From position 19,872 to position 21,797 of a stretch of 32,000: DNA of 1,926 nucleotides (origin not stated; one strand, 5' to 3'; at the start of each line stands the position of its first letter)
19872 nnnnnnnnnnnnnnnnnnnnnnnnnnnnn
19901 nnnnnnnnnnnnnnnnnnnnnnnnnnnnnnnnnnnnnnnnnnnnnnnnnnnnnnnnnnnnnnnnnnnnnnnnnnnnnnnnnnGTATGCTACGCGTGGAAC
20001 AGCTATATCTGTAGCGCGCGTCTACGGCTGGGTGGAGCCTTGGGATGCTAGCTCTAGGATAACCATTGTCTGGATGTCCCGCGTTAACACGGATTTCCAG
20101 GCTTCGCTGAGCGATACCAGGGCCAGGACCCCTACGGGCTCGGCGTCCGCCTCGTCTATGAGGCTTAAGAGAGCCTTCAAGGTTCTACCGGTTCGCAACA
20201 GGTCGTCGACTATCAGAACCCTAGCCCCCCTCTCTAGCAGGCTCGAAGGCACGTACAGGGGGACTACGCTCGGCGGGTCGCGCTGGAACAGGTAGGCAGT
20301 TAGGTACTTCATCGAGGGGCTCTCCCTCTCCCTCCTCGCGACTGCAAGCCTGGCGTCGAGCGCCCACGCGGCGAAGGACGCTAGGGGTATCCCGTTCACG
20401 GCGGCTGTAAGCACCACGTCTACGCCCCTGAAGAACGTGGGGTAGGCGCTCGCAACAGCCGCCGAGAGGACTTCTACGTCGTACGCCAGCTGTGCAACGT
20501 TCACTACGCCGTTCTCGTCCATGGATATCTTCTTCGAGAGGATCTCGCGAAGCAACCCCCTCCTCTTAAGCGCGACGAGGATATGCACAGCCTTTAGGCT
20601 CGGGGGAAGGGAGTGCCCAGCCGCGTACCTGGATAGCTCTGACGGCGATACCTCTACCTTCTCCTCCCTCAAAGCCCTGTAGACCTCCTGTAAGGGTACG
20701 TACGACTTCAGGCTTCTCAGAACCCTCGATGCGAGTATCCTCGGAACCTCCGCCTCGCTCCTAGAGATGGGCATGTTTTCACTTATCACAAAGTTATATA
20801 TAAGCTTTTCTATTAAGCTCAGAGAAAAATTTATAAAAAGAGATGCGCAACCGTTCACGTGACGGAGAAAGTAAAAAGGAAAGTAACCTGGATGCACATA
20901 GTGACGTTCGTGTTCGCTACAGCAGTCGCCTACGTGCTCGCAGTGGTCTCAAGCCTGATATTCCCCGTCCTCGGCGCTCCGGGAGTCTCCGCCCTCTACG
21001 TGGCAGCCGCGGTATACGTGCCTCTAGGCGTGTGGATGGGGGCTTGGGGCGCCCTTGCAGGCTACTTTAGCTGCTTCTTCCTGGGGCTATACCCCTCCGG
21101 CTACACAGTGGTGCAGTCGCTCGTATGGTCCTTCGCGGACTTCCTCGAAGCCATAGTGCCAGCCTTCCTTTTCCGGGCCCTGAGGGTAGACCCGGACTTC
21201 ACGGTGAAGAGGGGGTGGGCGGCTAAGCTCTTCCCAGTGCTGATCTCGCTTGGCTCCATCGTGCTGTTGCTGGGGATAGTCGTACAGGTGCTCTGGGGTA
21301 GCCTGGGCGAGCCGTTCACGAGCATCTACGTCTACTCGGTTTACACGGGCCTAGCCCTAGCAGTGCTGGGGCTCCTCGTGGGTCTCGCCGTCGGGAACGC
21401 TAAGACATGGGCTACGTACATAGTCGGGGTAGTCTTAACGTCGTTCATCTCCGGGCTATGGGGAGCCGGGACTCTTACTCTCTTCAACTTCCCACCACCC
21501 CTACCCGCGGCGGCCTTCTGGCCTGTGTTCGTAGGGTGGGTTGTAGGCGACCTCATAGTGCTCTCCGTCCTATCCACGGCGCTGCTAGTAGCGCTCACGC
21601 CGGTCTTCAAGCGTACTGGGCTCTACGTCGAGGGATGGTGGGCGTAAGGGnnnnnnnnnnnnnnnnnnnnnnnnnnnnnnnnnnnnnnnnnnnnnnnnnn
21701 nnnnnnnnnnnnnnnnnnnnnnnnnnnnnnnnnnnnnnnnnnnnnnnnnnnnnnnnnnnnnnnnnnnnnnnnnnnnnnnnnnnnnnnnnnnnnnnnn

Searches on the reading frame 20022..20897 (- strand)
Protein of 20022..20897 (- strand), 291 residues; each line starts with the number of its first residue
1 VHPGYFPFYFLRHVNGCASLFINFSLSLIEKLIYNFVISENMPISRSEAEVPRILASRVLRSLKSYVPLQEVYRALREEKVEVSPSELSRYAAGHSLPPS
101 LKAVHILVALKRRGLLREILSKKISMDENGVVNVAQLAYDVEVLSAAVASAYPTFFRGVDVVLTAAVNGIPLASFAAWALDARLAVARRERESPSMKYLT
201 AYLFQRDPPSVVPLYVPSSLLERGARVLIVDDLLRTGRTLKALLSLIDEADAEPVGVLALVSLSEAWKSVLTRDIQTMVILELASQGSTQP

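Call 4: search_protein_families(library=pfam, proteins=[window:20022-20897:-])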
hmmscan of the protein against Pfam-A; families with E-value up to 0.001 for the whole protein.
window:20022-20897:- (291 aa): 1 family
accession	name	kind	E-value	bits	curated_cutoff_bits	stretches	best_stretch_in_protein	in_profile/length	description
PF00156.33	Pribosyltran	-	5.2e-14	52.3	26.3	1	154-269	25-132/158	Phosphoribosyl transferase domain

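Call 10: search_protein_families(library=ncbifam, proteins=[window:20022-20897:-])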
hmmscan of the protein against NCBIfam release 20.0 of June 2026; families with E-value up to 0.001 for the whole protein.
window:20022-20897:- (291 aa): 19 families
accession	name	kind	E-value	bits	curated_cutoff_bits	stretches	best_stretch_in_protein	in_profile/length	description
NF006328.0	PRK08558.1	equivalog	6.6e-47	160.1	184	1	46-267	3-219/238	adenine phosphoribosyltransferase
TIGR01743.1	purR_Bsub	equivalog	7.2e-15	54.7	258.7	1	130-274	99-244/268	pur operon repressor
NF005592.0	PRK07322.1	subfamily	5.3e-12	45.5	143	1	124-266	18-162/180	adenine phosphoribosyltransferase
NF006671.0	PRK09219.1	equivalog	8e-11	41.8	177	1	144-258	34-151/192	xanthine phosphoribosyltransferase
NF002636.0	PRK02304.1-5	equivalog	2.2e-10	40.3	125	1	143-266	38-159/176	adenine phosphoribosyltransferase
NF002635.0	PRK02304.1-4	subfamily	4.8e-09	36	146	1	157-281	53-172/188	adenine phosphoribosyltransferase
NF002620.0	PRK02277.1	subfamily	7.3e-09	35.6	115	1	135-262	63-179/201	orotate phosphoribosyltransferase-like protein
TIGR01744.1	XPRTase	equivalog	3.3e-08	33.4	164.45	1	156-259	46-152/191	xanthine phosphoribosyltransferase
NF040646.1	HPT_Archaea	equivalog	3.8e-08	33.1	200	1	154-285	49-178/184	hypoxanthine/guanine phosphoribosyltransferase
TIGR01090.1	apt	equivalog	4.7e-08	33.3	185.85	1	216-281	101-167/169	adenine phosphoribosyltransferase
NF002633.0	PRK02304.1-2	equivalog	1.1e-07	31.8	224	1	156-266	46-153/172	adenine phosphoribosyltransferase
NF004689.0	PRK06031.1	equivalog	3.3e-07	29.8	175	1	222-273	152-203/233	phosphoribosyltransferase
NF002634.0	PRK02304.1-3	equivalog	1.3e-06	28.2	170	1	158-266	55-160/182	adenine phosphoribosyltransferase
TIGR00336.1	pyrE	equivalog_domain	1.5e-06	28.1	106.8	1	222-283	106-170/173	orotate phosphoribosyltransferase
TIGR01367.1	pyrE_Therm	equivalog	0.00021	21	150.25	0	221-268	102-149/187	orotate phosphoribosyltransferase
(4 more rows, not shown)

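Call 93: search_protein_families(library=pfam, proteins=[window:20022-20774:-], max_evalue=1)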
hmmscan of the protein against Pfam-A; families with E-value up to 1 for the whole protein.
window:20022-20774:- (250 aa): 5 families
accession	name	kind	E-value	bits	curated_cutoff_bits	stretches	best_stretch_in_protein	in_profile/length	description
PF00156.33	Pribosyltran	-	3.1e-14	53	26.3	1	113-228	25-132/158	Phosphoribosyl transferase domain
PF14681.12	UPRTase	-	0.023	14.6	27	1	175-238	114-177/206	Uracil phosphoribosyltransferase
PF07176.17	DUF1400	-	0.027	15.2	23.4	1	38-92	12-66/127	Alpha/beta hydrolase of unknown function (DUF1400)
PF00239.26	Resolvase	-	0.052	14.1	23.3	1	181-219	60-99/145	Resolvase, N terminal domain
PF15609.12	PRTase_2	-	0.067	13.1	28.8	1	177-225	113-162/188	Phosphoribosyl transferase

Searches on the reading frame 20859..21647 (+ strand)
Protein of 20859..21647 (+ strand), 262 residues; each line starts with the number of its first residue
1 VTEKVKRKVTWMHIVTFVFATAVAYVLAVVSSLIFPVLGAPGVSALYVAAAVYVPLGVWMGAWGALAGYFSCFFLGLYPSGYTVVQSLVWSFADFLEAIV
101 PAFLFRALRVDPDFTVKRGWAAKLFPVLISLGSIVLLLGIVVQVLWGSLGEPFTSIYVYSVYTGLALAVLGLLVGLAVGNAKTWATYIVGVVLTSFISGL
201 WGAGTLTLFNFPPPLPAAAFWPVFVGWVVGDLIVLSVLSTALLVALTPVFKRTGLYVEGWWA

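Call 4: search_protein_families(library=pfam, proteins=[window:20859-21647:+])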
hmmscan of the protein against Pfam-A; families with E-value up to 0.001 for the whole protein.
window:20859-21647:+ (262 aa): 0 families

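Call 10: search_protein_families(library=ncbifam, proteins=[window:20859-21647:+])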
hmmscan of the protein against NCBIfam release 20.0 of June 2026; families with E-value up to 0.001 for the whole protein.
window:20859-21647:+ (262 aa): 0 families

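Call 93: search_protein_families(library=pfam, proteins=[window:20859-21647:+], max_evalue=1)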
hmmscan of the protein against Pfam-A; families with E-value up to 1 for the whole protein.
window:20859-21647:+ (262 aa): 1 family
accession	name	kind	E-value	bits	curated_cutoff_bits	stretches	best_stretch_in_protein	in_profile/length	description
PF05055.17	DUF677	-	0.0074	15.7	29.1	1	3-63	171-226/336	Protein of unknown function (DUF677)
